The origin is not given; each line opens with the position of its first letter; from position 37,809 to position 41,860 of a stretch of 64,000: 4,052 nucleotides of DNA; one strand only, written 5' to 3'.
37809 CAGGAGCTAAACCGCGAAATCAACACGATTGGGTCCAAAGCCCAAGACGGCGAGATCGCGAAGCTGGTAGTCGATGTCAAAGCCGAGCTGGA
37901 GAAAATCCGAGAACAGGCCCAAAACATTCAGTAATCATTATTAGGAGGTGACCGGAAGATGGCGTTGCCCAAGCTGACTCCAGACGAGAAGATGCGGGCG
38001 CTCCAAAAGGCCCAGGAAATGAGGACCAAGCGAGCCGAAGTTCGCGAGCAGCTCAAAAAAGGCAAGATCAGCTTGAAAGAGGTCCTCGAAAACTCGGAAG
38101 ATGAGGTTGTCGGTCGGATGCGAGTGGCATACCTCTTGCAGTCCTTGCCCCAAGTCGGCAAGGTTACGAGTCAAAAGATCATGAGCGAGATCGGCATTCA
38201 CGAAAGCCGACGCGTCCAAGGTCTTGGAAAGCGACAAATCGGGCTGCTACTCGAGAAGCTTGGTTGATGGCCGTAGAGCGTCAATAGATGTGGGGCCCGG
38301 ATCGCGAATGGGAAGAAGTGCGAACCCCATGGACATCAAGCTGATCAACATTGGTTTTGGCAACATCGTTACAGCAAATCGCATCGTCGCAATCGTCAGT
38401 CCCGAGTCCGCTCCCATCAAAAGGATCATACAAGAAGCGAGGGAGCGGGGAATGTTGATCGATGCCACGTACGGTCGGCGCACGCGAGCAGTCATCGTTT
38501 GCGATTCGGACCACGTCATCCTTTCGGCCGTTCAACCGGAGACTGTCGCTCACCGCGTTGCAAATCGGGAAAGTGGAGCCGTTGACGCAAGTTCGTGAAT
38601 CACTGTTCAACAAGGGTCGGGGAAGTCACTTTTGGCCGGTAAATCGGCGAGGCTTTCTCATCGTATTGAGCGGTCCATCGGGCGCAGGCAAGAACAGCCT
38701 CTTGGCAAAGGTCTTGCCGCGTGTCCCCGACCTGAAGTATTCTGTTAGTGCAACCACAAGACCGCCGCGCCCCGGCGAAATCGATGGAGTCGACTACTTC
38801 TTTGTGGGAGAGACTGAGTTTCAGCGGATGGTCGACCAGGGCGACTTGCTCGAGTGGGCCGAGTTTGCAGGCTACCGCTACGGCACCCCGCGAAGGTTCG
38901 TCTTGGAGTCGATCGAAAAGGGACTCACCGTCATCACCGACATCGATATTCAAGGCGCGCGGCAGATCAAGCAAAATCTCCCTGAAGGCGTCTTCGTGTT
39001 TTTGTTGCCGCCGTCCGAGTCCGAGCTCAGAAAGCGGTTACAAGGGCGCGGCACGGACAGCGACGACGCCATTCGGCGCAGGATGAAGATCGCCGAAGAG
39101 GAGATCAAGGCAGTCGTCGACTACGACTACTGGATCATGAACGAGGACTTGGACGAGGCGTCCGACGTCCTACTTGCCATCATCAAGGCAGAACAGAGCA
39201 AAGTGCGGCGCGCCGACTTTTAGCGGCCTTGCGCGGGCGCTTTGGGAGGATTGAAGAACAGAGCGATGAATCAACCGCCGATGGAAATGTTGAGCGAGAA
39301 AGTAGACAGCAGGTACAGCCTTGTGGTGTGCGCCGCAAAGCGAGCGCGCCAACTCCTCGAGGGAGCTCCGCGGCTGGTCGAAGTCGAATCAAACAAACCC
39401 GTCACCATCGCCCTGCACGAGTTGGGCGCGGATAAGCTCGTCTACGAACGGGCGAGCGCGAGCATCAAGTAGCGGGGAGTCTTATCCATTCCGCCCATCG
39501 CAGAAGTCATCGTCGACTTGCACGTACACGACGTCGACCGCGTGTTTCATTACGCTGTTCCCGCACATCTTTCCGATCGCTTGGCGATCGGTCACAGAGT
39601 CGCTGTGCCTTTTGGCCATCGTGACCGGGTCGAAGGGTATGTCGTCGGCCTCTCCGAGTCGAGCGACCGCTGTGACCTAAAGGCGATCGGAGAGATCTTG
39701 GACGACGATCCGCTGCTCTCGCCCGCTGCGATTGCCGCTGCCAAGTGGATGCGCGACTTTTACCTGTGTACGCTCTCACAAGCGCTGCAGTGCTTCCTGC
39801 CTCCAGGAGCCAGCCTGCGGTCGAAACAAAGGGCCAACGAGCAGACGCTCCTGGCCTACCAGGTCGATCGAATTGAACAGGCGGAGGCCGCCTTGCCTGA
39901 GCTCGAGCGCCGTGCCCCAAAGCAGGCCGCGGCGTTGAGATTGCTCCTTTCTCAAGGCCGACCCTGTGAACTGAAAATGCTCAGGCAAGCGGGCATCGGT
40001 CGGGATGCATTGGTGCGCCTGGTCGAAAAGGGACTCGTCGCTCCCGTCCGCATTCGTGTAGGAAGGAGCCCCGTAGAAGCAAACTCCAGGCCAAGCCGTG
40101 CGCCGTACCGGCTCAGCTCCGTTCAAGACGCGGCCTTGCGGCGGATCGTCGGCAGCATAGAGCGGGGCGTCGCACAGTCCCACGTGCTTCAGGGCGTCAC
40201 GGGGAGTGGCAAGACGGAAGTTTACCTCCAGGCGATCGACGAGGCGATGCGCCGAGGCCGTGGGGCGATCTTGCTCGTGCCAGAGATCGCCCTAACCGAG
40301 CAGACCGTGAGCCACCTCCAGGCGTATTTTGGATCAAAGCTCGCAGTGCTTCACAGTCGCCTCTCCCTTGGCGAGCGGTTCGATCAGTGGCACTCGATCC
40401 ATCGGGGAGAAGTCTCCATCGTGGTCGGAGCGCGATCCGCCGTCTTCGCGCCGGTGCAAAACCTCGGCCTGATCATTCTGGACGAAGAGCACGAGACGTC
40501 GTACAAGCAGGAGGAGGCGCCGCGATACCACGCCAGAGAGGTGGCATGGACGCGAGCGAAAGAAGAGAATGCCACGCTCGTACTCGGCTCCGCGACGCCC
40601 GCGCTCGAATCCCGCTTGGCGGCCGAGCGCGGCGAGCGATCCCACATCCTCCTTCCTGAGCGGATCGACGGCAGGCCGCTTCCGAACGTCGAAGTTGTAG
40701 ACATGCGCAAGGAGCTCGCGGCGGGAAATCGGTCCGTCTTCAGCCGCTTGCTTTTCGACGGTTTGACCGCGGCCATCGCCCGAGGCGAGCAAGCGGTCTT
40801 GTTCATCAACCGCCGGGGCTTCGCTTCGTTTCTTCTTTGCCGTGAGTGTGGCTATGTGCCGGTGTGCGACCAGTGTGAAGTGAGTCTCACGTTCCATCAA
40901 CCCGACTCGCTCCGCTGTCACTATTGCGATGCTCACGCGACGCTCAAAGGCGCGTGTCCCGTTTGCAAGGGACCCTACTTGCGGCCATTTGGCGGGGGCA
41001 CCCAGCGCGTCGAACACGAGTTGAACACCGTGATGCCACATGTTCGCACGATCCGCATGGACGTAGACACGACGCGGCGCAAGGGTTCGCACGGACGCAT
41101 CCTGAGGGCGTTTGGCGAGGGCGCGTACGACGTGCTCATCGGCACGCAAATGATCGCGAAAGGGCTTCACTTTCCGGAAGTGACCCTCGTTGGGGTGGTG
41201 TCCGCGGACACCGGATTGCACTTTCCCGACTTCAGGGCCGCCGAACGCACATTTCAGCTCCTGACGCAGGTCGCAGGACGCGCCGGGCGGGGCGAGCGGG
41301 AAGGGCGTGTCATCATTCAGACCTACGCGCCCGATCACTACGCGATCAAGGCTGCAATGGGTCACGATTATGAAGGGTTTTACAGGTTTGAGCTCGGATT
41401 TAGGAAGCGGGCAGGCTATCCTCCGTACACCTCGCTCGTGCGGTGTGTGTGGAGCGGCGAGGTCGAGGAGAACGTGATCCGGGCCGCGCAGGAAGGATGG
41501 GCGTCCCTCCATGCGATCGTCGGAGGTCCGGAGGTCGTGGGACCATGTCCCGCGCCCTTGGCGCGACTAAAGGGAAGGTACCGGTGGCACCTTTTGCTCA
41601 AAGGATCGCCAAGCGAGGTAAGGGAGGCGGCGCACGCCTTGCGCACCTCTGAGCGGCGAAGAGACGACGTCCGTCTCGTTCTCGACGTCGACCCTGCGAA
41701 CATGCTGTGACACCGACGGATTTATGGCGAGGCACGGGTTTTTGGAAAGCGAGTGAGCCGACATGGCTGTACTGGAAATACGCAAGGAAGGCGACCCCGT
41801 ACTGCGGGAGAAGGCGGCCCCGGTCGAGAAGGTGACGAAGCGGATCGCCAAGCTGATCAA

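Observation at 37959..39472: mIHF-like nucleoid protein directly upstream of remA-gmk-rpoZ, combining actinobacterial and firmicute synteny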

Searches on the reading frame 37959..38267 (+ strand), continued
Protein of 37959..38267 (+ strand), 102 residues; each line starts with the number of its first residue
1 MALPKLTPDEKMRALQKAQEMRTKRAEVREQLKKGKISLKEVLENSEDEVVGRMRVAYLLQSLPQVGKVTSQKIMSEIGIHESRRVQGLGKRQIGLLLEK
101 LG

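Call 50: find_homologous_proteins(query=L064:7565-8761:+, max_evalue=1e-20)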
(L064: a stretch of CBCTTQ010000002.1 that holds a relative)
Query L064:7565-8761:+ (399 aa): 8000 proteins with E <= 1e-20 among 8000 candidates; the best 120 are listed.
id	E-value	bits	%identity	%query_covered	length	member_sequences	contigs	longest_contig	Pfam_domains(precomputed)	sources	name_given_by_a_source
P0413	1.5e-254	862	100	100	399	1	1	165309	PF04127.23,PF02441.25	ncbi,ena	-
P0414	5.2e-254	860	100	100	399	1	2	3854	PF04127.23,PF02441.25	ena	-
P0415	2.5e-253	858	99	100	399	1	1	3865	PF04127.23,PF02441.25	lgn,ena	-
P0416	1.5e-229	779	89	100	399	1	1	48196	PF04127.23,PF02441.25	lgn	-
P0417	1.8e-199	680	77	100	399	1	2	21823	PF04127.23,PF02441.25,PF01370.28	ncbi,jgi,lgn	ncbi:MAG: bifunctional phosphopantothenoylcysteine decarboxylase/phosphopantothenate--cysteine ligas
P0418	2.5e-194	664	78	98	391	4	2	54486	PF04127.23,PF02441.25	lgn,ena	-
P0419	3.7e-189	647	73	100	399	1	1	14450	PF04127.23,PF02441.25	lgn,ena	-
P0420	1.8e-188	644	75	100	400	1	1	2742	PF04127.23,PF02441.25,PF01370.28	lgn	-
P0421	2.9e-188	644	75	99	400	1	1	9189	PF04127.23,PF02441.25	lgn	-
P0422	6.6e-188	642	73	100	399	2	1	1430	PF04127.23,PF02441.25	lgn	-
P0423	7.7e-188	642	71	100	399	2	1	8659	PF04127.23,PF02441.25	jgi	jgi:phosphopantothenoylcysteine decarboxylase/phosphopantothenate--cysteine ligase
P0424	2.8e-186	637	72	100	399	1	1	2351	PF04127.23,PF02441.25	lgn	-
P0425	4.5e-184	630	74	100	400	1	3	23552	PF04127.23,PF02441.25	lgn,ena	-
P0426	8.7e-180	616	71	100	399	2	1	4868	PF04127.23,PF02441.25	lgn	-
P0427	2.3e-159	548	65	99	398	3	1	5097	PF04127.23,PF02441.25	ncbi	-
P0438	2.2e-153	529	63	99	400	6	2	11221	PF04127.23,PF02441.25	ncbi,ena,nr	ncbi:MAG: bifunctional phosphopantothenoylcysteine decarboxylase/phosphopantothenate--cysteine ligas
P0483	4.3e-128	446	55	99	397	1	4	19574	PF04127.23,PF02441.25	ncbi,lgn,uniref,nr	ncbi:bifunctional phosphopantothenoylcysteine decarboxylase/phosphopantothenate--cysteine ligase Coa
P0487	2.5e-127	443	55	99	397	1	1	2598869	PF04127.23,PF02441.25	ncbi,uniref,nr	ncbi:bifunctional phosphopantothenoylcysteine decarboxylase/phosphopantothenate--cysteine ligase Coa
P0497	2.3e-126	440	52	100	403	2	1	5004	PF04127.23,PF02441.25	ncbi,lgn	ncbi:MAG: bifunctional phosphopantothenoylcysteine decarboxylase/phosphopantothenate--cysteine ligas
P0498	2.6e-126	440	54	99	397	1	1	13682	PF04127.23,PF02441.25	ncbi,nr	ncbi:MAG: bifunctional phosphopantothenoylcysteine decarboxylase/phosphopantothenate--cysteine ligas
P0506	3.9e-125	436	54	100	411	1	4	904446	PF04127.23,PF02441.25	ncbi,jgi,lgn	ncbi:MAG: bifunctional phosphopantothenoylcysteine decarboxylase/phosphopantothenate--cysteine ligas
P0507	4.1e-125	436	55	100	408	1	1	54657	PF04127.23,PF02441.25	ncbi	ncbi:MAG: bifunctional phosphopantothenoylcysteine decarboxylase/phosphopantothenate--cysteine ligas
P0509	4.9e-125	436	55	100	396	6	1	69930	PF04127.23,PF02441.25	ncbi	ncbi:bifunctional phosphopantothenoylcysteine decarboxylase/phosphopantothenate--cysteine ligase Coa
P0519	1.7e-124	434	54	98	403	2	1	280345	PF04127.23,PF02441.25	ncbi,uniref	ncbi:bifunctional phosphopantothenoylcysteine decarboxylase/phosphopantothenate--cysteine ligase Coa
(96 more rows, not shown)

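Call 52: list_cluster_members(proteins=[P0417, P0438, P0497, P0498, P0506, P0507, P0483, P0487, P0509, P0519])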
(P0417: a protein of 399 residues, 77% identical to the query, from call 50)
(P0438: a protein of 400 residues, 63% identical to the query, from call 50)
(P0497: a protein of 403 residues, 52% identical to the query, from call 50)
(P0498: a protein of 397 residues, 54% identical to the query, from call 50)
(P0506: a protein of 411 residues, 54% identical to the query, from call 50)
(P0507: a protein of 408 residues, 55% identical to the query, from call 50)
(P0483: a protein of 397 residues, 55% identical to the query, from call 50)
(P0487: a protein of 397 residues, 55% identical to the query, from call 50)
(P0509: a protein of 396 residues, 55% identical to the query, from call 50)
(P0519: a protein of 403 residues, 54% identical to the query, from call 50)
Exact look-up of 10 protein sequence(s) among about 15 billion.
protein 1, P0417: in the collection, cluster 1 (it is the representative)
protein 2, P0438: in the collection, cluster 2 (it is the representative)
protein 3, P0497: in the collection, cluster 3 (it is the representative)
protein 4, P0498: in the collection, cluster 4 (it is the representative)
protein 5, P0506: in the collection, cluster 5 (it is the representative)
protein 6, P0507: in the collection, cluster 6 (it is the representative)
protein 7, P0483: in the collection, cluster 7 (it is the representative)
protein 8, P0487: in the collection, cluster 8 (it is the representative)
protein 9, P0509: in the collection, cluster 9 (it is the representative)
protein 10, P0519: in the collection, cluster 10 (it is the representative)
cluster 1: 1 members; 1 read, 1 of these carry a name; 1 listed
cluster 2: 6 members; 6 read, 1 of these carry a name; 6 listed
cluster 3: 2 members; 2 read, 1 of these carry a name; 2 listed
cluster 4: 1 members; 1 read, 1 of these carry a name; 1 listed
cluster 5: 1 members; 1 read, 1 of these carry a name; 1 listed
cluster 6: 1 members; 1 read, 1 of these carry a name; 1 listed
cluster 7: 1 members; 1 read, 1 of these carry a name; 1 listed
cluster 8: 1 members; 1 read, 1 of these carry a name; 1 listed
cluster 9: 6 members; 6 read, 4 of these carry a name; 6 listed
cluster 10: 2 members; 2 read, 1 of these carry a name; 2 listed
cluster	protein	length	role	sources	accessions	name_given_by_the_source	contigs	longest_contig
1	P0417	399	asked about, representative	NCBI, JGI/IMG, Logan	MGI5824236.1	MAG: bifunctional phosphopantothenoylcysteine decarboxylase/phosphopantothenate--cysteine ... | phosphopantothenoylcysteine decarboxylase/phosphopantothenate--cysteine ligase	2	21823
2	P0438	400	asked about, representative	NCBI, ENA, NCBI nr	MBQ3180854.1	MAG: bifunctional phosphopantothenoylcysteine decarboxylase/phosphopantothenate--cysteine ... | bifunctional phosphopantothenoylcysteine decarboxylase/phosphopantothenate--cysteine ...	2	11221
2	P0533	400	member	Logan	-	-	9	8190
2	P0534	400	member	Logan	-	-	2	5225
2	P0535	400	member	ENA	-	-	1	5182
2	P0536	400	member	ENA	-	-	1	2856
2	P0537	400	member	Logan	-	-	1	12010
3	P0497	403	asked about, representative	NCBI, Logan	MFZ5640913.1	MAG: bifunctional phosphopantothenoylcysteine decarboxylase/phosphopantothenate--cysteine ...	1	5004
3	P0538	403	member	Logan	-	-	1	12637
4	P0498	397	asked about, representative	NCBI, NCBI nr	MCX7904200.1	MAG: bifunctional phosphopantothenoylcysteine decarboxylase/phosphopantothenate--cysteine ... | bifunctional phosphopantothenoylcysteine decarboxylase/phosphopantothenate--cysteine ...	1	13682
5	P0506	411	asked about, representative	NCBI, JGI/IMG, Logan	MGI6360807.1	MAG: bifunctional phosphopantothenoylcysteine decarboxylase/phosphopantothenate--cysteine ... | phosphopantothenoylcysteine decarboxylase/phosphopantothenate--cysteine ligase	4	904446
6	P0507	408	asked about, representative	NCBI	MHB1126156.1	MAG: bifunctional phosphopantothenoylcysteine decarboxylase/phosphopantothenate--cysteine ...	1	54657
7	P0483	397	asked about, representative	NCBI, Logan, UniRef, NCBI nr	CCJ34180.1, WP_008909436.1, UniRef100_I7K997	bifunctional phosphopantothenoylcysteine decarboxylase/phosphopantothenate--cysteine ... | Coenzyme A biosynthesis bifunctional protein CoaBC n=1 Tax=Caloramator australicus RC3 ...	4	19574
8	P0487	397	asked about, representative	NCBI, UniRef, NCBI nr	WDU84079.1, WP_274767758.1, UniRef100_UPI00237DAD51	bifunctional phosphopantothenoylcysteine decarboxylase/phosphopantothenate--cysteine ...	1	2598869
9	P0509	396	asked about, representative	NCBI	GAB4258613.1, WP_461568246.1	bifunctional phosphopantothenoylcysteine decarboxylase/phosphopantothenate--cysteine ...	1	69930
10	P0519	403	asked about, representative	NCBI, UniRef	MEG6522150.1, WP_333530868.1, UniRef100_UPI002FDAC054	bifunctional phosphopantothenoylcysteine decarboxylase/phosphopantothenate--cysteine ...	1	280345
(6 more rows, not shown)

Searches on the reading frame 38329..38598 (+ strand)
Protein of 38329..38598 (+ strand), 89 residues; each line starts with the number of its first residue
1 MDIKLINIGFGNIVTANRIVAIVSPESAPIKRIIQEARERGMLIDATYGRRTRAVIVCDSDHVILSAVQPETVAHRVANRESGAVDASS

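Call 3: search_protein_families(library=pfam, proteins=[window:38329-38598:+], max_evalue=0.01)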
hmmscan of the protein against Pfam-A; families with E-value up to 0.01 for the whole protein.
window:38329-38598:+ (89 aa): 1 family
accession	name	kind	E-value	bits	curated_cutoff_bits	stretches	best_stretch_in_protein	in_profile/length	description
PF04025.18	RemA-like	-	9.1e-38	128.7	26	1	5-76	1-72/73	Extracellular matrix regulatory protein A-like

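Call 4: search_protein_families(library=ncbifam, proteins=[window:38329-38598:+], max_evalue=0.01)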
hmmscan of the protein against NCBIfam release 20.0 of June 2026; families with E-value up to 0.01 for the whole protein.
window:38329-38598:+ (89 aa): 2 families
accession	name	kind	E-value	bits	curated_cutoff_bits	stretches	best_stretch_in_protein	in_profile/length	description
NF046064.1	MtxBflmRegRemA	equivalog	4.2e-47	158.4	140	1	1-84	1-84/89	extracellular matrix/biofilm regulator RemA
NF003315.0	PRK04323.1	equivalog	5.7e-45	151.4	87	1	1-83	1-83/91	hypothetical protein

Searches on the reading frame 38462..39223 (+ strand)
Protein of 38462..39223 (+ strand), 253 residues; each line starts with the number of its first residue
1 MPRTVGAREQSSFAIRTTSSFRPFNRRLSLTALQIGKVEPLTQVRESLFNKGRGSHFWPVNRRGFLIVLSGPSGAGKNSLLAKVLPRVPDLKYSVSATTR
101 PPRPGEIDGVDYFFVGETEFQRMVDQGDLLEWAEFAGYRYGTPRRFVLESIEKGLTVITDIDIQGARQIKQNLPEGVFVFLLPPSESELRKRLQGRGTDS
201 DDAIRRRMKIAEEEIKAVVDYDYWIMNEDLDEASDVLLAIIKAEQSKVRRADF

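Call 3: search_protein_families(library=pfam, proteins=[window:38462-39223:+], max_evalue=0.01)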
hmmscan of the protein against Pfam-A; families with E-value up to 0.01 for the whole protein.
window:38462-39223:+ (253 aa): 2 families
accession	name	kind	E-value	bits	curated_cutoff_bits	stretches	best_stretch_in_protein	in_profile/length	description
PF00625.27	Guanylate_kin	-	3.7e-46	157.6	25.2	1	66-243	4-181/182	Guanylate kinase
PF13555.12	AAA_29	-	0.0061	16.7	27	0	54-81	14-39/61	P-loop containing region of AAA domain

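Call 4: search_protein_families(library=ncbifam, proteins=[window:38462-39223:+], max_evalue=0.01)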
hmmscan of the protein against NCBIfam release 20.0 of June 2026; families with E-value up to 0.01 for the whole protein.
window:38462-39223:+ (253 aa): 7 families
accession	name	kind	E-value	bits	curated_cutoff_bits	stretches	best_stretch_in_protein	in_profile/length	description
TIGR03263.1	guanyl_kin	equivalog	1.2e-66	223.8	160.45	1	65-242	2-179/180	guanylate kinase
NF011325.0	PRK14738.1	equivalog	3.4e-60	202.8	263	1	63-251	12-202/206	guanylate kinase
NF011324.0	PRK14737.1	equivalog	3.4e-51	173.6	318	1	66-244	7-185/187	guanylate kinase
TIGR02322.1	phosphon_PhnN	equivalog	2.6e-15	56.6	156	1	64-243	1-178/179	phosphonate metabolism protein/1,5-bisphosphokinase (PRPP-forming) PhnN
NF007485.0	PRK10078.1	equivalog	2.1e-09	37.4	153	1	66-246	4-179/186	ribose 1,5-bisphosphokinase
TIGR03771.1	anch_rpt_ABC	equivalog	0.0014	18.4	268.8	1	63-107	5-49/223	anchored repeat-type ABC transporter ATP-binding subunit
TIGR00041.1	DTMP_kinase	equivalog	0.0073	16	83.25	0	63-107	3-46/196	dTMP kinase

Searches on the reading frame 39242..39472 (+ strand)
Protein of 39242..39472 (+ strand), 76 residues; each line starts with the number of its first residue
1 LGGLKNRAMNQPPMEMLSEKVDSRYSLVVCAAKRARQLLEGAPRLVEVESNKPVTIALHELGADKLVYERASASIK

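Call 3: search_protein_families(library=pfam, proteins=[window:39242-39472:+], max_evalue=0.01)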
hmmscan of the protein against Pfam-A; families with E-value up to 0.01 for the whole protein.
window:39242-39472:+ (76 aa): 1 family
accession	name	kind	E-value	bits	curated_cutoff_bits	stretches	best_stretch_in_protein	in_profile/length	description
PF01192.27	RNA_pol_Rpb6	-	1.8e-18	66.7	26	1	17-66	2-51/53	RNA polymerase Rpb6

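Call 4: search_protein_families(library=ncbifam, proteins=[window:39242-39472:+], max_evalue=0.01)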
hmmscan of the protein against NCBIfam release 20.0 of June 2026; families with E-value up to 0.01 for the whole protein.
window:39242-39472:+ (76 aa): 4 families
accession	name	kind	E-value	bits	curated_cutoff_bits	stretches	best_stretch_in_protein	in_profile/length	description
TIGR00690.1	rpoZ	equivalog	1.4e-15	57.1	23.6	1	9-66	1-59/60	DNA-directed RNA polymerase subunit omega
NF001579.0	PRK00392.6-2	equivalog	2.2e-08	34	58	1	19-72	13-69/72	DNA-directed RNA polymerase subunit omega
NF001588.0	PRK00392.8-5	equivalog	5.5e-06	26.9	76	1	13-65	4-56/63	DNA-directed RNA polymerase subunit omega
NF002208.0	PRK01099.1-3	equivalog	0.00035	20.7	57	1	34-64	18-49/60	DNA-directed RNA polymerase subunit K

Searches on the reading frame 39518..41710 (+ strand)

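Call 3: search_protein_families(library=pfam, proteins=[window:39518-41710:+], max_evalue=0.01)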
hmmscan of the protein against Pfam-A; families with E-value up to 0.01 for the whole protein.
window:39518-41710:+ (730 aa): 7 families
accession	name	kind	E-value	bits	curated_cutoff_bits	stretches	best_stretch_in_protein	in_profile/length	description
PF17764.6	PriA_3primeBD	-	6.7e-24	84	22.7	1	6-95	8-96/96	3'DNA-binding domain (3'BD)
PF00270.35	DEAD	-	2.6e-19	70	26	1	203-362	4-161/167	DEAD/DEAH box helicase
PF18074.6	PriA_C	-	1.4e-16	61.5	26.9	1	636-726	1-95/95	Primosomal protein N C-terminal domain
PF04851.21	ResIII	-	1.1e-15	58.3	22.5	1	198-362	3-163/164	Type III restriction enzyme, res subunit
PF00271.37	Helicase_C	-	1.2e-09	38.8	23.5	1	520-591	49-108/110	Helicase conserved C-terminal domain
PF18319.7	Zn_ribbon_PriA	-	1.2e-05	25.6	26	1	450-473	1-25/27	PriA DNA helicase Cys-rich region (CRR) domain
PF13604.12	AAA_30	-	0.00043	20.5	27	1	199-302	2-94/191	AAA domain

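Call 4: search_protein_families(library=ncbifam, proteins=[window:39518-41710:+], max_evalue=0.01)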
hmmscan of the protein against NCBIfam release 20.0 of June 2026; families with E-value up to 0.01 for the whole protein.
window:39518-41710:+ (730 aa): 29 families (the best 25 are shown)
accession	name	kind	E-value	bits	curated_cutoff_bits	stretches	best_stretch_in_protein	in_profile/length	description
NF004066.1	PRK05580.1-3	equivalog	1e-258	860.8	813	2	128-729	182-788/788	primosomal protein N'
NF004068.0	PRK05580.1-5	equivalog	7.5e-209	695.7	1249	2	103-730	167-795/795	primosomal protein N'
TIGR00595.1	priA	equivalog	9.9e-189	628.1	230.35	1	224-726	2-508/509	replication restart helicase PriA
NF004067.0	PRK05580.1-4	equivalog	4.1e-186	620.5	763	1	6-729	14-736/737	primosomal protein N'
NF004070.0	PRK05580.2-2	equivalog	1.9e-178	595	921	1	5-730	21-729/729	primosomal protein N'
NF004065.0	PRK05580.1-1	equivalog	1.5e-170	568.9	858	1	6-728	12-730/731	primosomal protein N'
NF004071.0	PRK05580.2-3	equivalog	1.1e-141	473.3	1105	1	5-730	25-735/735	primosomal protein N'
NF004072.0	PRK05580.2-4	equivalog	1.4e-121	406.9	1030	1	214-727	132-645/648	primosomal protein N'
NF004069.0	PRK05580.2-1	equivalog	1.5e-115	387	767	1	196-728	109-610/612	primosomal protein N'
NF011452.0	PRK14873.1-2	equivalog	4.4e-53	180.5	980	2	192-688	171-651/708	primosomal protein N'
NF011453.0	PRK14873.1-3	equivalog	2e-50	171.6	812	1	5-729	26-652/653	primosome assembly protein PriA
NF011455.0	PRK14873.1-5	equivalog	5e-38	130.8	969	1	243-679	185-612/675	primosomal protein N'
NF011454.0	PRK14873.1-4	equivalog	8.3e-35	120.2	951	1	174-641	98-560/651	primosomal protein N'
TIGR00643.1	recG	equivalog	3.9e-21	75.4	659.4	1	194-361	231-396/629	ATP-dependent DNA helicase RecG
NF008165.0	PRK10917.1-3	equivalog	4.7e-20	71.6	711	1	191-331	257-402/692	ATP-dependent DNA helicase RecG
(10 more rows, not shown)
